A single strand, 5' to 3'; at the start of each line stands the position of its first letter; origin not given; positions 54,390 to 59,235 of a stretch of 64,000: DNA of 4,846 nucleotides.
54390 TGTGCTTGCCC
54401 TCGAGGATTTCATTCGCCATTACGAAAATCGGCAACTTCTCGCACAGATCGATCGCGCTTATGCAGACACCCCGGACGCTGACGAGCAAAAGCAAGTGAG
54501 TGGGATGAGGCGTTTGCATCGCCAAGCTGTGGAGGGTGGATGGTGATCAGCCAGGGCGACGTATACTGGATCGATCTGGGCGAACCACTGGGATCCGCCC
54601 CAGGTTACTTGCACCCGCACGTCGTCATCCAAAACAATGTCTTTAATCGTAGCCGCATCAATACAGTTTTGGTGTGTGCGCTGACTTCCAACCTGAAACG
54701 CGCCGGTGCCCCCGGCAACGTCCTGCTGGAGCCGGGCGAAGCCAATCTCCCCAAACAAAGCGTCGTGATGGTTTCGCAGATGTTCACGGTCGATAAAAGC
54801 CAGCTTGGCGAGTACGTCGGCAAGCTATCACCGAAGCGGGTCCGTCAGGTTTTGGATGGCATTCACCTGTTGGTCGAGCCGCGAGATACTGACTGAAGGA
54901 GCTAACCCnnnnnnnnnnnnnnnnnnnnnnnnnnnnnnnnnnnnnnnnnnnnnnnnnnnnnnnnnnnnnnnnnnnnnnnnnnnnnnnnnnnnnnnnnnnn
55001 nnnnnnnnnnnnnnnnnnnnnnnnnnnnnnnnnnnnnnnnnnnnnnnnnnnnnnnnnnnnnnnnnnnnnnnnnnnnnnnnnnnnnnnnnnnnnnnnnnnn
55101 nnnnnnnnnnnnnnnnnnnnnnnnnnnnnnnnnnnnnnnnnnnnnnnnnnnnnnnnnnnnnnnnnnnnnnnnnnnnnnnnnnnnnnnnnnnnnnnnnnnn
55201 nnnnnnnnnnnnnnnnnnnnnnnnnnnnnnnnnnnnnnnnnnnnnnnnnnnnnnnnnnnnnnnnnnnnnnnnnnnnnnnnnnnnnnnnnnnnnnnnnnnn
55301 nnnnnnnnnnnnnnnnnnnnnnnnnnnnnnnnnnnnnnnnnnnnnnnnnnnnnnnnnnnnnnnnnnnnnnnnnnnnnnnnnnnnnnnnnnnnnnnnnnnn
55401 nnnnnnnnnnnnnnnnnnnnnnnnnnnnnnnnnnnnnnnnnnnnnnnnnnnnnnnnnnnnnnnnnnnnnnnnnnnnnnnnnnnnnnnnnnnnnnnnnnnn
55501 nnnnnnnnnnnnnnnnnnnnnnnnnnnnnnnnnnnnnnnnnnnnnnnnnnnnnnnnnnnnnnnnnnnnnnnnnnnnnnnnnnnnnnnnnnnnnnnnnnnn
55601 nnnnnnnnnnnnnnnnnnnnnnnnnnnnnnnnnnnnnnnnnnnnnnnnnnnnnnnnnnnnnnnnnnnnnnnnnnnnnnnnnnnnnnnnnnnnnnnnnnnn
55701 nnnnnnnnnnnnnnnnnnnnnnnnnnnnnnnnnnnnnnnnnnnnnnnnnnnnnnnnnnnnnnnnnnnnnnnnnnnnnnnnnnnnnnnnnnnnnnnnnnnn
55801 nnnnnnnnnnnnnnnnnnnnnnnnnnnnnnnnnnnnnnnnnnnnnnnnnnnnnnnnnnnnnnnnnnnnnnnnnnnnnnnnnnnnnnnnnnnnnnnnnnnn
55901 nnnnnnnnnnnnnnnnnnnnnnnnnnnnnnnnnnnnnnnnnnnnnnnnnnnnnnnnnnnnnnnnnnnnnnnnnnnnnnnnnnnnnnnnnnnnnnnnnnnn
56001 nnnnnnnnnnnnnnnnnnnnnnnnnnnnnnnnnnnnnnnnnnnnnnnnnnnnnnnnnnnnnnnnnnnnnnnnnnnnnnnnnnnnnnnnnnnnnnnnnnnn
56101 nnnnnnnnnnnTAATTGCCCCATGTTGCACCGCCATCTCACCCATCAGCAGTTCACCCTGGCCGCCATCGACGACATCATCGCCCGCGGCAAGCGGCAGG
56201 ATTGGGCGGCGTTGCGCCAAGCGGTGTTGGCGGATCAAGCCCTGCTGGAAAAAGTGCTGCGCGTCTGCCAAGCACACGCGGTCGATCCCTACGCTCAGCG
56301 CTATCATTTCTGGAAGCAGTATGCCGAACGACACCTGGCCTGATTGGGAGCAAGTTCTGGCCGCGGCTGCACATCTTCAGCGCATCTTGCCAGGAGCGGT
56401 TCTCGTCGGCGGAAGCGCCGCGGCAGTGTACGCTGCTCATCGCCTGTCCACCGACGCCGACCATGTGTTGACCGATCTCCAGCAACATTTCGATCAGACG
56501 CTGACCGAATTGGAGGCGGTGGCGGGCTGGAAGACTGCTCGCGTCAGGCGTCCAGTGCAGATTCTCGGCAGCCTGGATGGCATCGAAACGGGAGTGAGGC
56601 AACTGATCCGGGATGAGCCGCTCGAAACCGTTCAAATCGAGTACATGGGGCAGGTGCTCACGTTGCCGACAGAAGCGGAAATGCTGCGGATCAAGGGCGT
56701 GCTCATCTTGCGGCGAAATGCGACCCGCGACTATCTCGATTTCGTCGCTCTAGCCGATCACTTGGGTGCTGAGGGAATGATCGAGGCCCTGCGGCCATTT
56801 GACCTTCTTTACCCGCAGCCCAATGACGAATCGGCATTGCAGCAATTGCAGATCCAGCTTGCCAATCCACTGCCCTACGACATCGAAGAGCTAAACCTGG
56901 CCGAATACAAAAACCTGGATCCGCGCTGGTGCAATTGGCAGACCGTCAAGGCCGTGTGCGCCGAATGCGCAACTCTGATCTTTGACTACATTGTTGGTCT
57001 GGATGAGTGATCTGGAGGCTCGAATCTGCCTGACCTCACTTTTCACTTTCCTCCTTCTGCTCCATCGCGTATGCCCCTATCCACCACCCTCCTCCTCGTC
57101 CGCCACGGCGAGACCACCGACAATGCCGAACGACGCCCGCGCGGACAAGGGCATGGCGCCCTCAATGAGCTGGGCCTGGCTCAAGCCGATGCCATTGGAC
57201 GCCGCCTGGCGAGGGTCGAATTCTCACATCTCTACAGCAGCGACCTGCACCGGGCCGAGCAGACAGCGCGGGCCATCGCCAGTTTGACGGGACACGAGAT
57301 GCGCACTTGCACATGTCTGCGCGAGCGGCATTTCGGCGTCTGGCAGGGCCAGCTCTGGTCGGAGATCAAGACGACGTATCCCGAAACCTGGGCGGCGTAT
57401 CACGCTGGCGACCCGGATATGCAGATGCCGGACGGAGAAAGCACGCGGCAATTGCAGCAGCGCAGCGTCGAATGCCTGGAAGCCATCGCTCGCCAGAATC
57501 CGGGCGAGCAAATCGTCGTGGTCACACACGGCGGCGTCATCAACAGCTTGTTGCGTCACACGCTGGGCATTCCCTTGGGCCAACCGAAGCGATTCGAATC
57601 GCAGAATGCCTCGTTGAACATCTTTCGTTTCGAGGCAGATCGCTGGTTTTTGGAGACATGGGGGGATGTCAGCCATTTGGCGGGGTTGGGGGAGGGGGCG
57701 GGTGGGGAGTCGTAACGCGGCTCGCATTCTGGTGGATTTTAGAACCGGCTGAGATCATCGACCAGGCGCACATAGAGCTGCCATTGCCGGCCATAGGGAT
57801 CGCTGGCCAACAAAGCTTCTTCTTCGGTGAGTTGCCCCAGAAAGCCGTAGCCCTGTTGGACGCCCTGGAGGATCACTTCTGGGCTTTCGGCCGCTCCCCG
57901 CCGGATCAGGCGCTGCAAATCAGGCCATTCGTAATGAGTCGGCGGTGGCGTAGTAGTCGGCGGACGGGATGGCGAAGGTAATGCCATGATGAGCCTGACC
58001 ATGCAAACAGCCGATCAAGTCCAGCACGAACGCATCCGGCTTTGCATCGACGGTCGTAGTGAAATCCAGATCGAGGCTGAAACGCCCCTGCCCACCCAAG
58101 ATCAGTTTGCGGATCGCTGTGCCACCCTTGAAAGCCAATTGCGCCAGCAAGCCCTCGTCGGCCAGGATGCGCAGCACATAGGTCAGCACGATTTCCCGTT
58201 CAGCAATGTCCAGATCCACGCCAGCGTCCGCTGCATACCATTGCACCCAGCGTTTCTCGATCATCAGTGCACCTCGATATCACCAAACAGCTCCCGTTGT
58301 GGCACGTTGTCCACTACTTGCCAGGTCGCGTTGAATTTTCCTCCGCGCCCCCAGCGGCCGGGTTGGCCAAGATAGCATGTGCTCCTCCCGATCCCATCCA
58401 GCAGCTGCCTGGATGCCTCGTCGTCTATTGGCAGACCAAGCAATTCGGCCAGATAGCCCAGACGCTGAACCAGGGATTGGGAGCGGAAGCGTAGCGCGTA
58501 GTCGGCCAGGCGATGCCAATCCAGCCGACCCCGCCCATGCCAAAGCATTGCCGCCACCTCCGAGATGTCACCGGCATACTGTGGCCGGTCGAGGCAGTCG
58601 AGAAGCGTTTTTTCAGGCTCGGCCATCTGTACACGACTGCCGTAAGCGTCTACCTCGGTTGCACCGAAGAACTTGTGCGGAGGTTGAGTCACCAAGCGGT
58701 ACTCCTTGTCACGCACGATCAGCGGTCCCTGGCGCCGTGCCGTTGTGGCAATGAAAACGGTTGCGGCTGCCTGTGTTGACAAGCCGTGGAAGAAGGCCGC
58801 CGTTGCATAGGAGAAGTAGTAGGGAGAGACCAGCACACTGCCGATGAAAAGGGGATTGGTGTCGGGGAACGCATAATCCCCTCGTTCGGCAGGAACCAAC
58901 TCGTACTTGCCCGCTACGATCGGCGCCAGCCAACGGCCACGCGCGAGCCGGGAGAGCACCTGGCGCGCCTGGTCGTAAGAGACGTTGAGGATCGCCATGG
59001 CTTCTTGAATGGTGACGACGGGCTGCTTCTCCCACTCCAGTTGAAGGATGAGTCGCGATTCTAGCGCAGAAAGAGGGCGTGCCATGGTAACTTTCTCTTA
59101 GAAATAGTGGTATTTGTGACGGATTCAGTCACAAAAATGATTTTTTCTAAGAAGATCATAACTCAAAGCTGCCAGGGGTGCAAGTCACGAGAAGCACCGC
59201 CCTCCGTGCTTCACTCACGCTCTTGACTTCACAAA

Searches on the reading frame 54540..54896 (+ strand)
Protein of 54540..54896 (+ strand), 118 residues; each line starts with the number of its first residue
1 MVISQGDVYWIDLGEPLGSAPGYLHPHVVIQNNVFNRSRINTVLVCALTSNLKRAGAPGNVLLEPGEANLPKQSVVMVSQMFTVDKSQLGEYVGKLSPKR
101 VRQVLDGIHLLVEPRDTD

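Call 86: search_protein_families(library=pfam, proteins=[window:54540-54896:+], max_evalue=0.001)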
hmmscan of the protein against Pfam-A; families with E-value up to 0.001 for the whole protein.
window:54540-54896:+ (118 aa): 1 family
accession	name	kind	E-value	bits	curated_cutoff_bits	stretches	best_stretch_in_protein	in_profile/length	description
PF02452.23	PemK_toxin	-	3.3e-27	95.3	23.1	1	5-111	2-108/109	PemK-like, MazF-like toxin of type II toxin-antitoxin system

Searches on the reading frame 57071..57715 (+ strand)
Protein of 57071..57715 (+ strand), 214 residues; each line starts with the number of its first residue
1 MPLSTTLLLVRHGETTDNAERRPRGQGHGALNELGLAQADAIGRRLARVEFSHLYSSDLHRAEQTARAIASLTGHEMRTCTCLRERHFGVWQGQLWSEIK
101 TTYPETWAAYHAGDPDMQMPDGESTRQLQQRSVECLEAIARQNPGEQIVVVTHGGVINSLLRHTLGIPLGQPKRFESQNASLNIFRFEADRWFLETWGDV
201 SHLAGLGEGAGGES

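Call 68: search_protein_families(library=pfam, proteins=[window:57071-57715:+], max_evalue=0.01)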
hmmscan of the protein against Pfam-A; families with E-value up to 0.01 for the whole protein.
window:57071-57715:+ (214 aa): 1 family
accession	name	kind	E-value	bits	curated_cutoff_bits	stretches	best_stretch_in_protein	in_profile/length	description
PF00300.27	His_Phos_1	-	4.2e-62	209.7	21.7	1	7-199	1-193/194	Histidine phosphatase superfamily (branch 1)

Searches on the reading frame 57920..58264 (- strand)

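Call 68: search_protein_families(library=pfam, proteins=[window:57920-58264:-], max_evalue=0.01)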
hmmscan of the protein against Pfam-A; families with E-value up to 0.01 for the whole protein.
window:57920-58264:- (114 aa): 1 family
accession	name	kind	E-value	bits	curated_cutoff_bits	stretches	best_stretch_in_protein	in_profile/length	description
PF08843.17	AbiEii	-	1.3e-08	35.5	22.5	1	32-78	4-47/238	Nucleotidyl transferase AbiEii toxin, Type IV TA system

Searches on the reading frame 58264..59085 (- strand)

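Call 68: search_protein_families(library=pfam, proteins=[window:58264-59085:-], max_evalue=0.01)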
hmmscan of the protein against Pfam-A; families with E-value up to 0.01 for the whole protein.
window:58264-59085:- (273 aa): 1 family
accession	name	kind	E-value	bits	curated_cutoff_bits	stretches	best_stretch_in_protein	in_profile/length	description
PF09407.15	AbiEi_1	-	8.9e-09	36.1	22.2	1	84-214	13-141/142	AbiEi antitoxin C-terminal domain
